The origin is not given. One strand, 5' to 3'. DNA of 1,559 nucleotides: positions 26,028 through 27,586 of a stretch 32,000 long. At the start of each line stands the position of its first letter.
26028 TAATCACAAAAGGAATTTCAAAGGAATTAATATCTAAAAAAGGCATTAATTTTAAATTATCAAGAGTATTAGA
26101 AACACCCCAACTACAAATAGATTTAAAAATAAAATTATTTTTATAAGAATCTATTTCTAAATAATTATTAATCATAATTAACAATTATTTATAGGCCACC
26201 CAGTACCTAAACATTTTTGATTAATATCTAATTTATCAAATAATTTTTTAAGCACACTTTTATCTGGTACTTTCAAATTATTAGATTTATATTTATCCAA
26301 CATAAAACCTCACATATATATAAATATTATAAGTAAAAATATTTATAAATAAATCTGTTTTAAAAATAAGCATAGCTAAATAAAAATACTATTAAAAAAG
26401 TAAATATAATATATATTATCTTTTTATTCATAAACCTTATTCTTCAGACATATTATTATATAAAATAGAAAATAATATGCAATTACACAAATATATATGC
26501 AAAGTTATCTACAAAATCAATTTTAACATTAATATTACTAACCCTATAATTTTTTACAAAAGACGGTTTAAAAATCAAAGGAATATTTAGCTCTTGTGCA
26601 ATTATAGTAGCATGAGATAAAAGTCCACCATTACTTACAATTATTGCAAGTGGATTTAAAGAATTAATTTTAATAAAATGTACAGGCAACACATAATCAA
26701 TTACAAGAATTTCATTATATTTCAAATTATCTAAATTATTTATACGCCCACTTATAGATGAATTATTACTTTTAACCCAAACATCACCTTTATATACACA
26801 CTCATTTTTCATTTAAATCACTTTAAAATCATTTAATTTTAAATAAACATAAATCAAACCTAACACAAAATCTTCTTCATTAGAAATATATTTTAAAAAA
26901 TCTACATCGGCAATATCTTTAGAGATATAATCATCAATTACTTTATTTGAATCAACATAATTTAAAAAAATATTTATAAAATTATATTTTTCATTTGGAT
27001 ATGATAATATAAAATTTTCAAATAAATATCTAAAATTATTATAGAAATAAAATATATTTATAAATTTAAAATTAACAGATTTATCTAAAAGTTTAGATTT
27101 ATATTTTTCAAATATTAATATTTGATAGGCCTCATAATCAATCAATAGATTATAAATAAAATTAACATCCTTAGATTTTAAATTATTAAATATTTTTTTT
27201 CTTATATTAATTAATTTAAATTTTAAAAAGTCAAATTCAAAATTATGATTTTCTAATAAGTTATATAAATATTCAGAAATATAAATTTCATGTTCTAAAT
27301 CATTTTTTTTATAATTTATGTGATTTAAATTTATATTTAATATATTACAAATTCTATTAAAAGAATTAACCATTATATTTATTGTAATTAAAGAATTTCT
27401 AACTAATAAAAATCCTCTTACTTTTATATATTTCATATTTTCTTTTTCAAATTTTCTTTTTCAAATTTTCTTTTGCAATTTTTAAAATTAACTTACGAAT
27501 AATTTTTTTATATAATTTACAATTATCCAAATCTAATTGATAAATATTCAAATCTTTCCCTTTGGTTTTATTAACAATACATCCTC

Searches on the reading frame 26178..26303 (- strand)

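Call 5: search_protein_families(library=pfam, proteins=[window:26178-26303:-], max_evalue=0.01)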
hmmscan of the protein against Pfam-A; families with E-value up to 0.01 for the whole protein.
window:26178-26303:- (41 aa): 0 families

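Call 6: search_protein_families(library=ncbifam, proteins=[window:26178-26303:-], max_evalue=0.01)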
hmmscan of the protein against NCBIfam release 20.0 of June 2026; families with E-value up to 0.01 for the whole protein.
window:26178-26303:- (41 aa): 0 families

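Call 23: search_protein_families(library=ncbifam, proteins=[window:26181-26303:-], max_evalue=10)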
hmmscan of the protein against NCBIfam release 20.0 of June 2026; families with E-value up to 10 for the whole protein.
seq(41 aa): 0 families

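Call 58: search_protein_families(library=pfam, proteins=[window:26181-26303:-], max_evalue=10)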
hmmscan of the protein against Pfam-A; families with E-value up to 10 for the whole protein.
seq(41 aa): 2 families
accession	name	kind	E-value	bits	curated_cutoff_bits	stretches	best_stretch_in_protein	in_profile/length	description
PF21928.1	XLF_CC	-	0.14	12.5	27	1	16-26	36-46/53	XLF protein coiled-coil region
PF24512.1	DUF7592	-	0.23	11.9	27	1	21-36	49-64/85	Domain of unknown function (DUF7592)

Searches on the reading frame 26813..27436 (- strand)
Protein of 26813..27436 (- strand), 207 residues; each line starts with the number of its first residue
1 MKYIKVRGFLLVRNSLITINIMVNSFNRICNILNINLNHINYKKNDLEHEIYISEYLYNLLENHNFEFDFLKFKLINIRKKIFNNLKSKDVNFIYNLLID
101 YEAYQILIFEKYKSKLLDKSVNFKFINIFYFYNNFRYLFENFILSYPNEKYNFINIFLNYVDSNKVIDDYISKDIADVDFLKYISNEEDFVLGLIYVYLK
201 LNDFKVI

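Call 5: search_protein_families(library=pfam, proteins=[window:26813-27436:-], max_evalue=0.01)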
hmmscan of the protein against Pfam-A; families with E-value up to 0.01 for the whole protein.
window:26813-27436:- (207 aa): 0 families

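Call 6: search_protein_families(library=ncbifam, proteins=[window:26813-27436:-], max_evalue=0.01)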
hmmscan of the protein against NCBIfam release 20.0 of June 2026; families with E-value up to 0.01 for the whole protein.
window:26813-27436:- (207 aa): 0 families

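Call 28: search_protein_families(library=pfam, proteins=[window:26813-27436:-], max_evalue=10)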
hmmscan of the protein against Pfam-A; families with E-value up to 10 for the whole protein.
window:26813-27436:- (207 aa): 0 families

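Call 38: find_homologous_proteins(query=A3, max_evalue=0.001)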
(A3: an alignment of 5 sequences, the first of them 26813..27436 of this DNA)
Query A3 (5 sequences) (207 aa, profile of the alignment): 2 proteins with E <= 0.001 among 8000 candidates.
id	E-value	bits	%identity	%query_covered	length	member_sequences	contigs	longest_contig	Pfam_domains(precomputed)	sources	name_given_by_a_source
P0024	1.7e-155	536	36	11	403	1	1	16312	PF19974.6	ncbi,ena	-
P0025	5.2e-48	182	100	100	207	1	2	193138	-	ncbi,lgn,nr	ncbi:MAG: hypothetical protein PHR26_01815 [Candidatus ainarchaeum sp.]|nr:hypothetical protein [Can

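Call 61: predict_structure(alignment_id=A5)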
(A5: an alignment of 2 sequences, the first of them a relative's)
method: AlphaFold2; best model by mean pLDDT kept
length: 207 residues; sequences in the alignment: 2
mean_pLDDT: 38.2   pTM: 0.26
mean pLDDT of the five models: 38.2, 35.2, 34.1, 31.9, 26.4
residues with pLDDT >= 90: 0; 70-90: 0; 50-70: 1; < 50: 206
segments of 3 or more residues with pLDDT < 50: 1-75, 77-207
pLDDT, mean of each block of 10 residues (from residue 1): 27 36 36 33 32 38 42 44 41 46 45 38 36 41 40 45 34 31 37 43 34
secondary structure, 60 per line:
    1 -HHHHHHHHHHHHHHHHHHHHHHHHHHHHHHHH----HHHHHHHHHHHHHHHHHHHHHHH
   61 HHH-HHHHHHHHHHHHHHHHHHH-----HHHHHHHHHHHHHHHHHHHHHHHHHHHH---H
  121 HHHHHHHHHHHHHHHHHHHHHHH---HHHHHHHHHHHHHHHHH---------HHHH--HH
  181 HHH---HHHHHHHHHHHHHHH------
elements in order: H2-33 H38-63 H65-83 H89-116 H120-143 H147-163 H173-176 H179-183 H187-201

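Call 76: search_solved_structures(query=A3, max_evalue=5, show_alignments=2)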
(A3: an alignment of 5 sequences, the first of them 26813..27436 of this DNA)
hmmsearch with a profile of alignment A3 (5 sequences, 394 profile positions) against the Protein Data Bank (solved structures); distinct sequences matched with E-value up to 5: 5.
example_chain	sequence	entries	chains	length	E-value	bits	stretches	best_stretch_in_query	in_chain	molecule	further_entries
1zp9_A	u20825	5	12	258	0.012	18.1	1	268-350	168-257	Rio1 kinase | Rio1 serine protein kinase | RIO-type serine/threonine-protein kinase Rio1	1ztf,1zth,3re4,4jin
12ez_A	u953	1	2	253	0.012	18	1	268-350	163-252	RIO-type serine/threonine-protein kinase Rio1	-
8unk_B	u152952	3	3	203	0.021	17.3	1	280-327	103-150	Probable bifunctional tRNA threonylcarbamoyladenosine biosynthesis protein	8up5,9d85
9xai_6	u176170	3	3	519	0.17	14.3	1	277-322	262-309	Serine/threonine-protein kinase RIO1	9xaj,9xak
4po4_A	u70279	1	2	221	1.2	11.5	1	172-245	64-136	Lampetra planeri VLRC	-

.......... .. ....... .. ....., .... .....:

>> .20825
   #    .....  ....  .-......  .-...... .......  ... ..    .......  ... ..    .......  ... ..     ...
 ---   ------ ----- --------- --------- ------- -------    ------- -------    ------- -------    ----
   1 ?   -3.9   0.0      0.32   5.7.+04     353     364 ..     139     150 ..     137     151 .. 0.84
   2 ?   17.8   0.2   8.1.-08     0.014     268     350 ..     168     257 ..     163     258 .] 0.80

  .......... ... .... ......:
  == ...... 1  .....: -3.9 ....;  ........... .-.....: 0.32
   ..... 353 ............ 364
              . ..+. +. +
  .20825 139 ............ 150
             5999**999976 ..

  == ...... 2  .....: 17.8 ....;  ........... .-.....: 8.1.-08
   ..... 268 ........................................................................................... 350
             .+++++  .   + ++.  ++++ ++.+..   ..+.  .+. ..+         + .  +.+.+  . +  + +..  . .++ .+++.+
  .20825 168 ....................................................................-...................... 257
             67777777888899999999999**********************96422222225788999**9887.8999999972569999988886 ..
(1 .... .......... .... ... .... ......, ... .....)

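Call 77: search_protein_families(library=ncbifam, proteins=[window:26813-27436:-], max_evalue=1)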
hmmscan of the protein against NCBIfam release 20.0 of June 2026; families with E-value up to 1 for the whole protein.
window:26813-27436:- (207 aa): 0 families
